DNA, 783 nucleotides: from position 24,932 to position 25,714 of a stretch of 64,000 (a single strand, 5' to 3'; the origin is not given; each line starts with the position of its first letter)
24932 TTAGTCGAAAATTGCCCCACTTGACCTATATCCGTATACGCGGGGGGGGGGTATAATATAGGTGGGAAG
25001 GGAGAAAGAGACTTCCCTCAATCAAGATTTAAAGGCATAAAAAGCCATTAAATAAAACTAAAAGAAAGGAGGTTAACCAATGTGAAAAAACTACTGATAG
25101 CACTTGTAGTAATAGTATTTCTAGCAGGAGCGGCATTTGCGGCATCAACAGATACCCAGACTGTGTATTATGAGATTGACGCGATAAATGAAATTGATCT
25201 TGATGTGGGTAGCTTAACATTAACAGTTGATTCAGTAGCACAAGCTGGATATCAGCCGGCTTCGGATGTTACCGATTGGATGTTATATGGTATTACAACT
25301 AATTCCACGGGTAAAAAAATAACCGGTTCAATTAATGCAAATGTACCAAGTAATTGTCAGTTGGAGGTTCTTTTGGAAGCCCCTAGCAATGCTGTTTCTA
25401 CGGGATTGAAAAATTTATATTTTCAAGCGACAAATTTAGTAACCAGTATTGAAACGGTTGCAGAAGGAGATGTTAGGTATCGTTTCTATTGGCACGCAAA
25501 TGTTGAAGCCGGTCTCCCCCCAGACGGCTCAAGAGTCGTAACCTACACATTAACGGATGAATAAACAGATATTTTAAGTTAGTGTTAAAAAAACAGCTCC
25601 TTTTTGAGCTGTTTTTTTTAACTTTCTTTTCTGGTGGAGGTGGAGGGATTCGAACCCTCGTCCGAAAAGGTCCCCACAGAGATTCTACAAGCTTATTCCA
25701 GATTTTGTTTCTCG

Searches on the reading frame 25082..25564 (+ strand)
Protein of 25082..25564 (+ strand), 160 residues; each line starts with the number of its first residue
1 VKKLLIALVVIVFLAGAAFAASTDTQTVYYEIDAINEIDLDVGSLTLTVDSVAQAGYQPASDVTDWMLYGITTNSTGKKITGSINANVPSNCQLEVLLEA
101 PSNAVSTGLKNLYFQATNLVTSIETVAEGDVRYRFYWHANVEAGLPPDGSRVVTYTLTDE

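Call 7: search_protein_families(library=pfam, proteins=[window:25082-25564:+], max_evalue=1)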
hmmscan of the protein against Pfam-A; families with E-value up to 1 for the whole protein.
window:25082-25564:+ (160 aa): 4 families
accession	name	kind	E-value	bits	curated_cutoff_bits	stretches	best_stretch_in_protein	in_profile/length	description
PF08708.16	PriCT_1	-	0.0017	18.4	21.1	1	14-55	20-64/67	Primase C terminal 1 (PriCT-1)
PF25354.1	Ig_NUP210_16th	-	0.056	13.4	27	1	14-35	45-66/72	NUP210-like, Ig-like domain 16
PF08139.17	LPAM_1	-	0.36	11.8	20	1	1-16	1-16/18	Prokaryotic membrane lipoprotein lipid attachment site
PF13663.11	DUF4148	-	0.87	10.5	27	0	1-24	1-25/62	Domain of unknown function (DUF4148)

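Call 8: search_protein_families(library=ncbifam, proteins=[window:25082-25564:+], max_evalue=1)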
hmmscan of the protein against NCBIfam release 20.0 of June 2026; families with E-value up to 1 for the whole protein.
window:25082-25564:+ (160 aa): 3 families
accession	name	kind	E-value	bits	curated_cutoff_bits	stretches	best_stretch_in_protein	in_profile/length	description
NF008637.1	PRK11627.1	equivalog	0.14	11.7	242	1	1-53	2-51/192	hypothetical protein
NF006577.0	PRK09102.1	equivalog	0.15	10.3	620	1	82-128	534-580/604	ribonucleoside-diphosphate reductase subunit alpha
NF040942.2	hypo_ExtJ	equivalog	0.3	11.5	52.5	1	1-22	1-25/77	selenite/tellurite reduction operon protein ExtJ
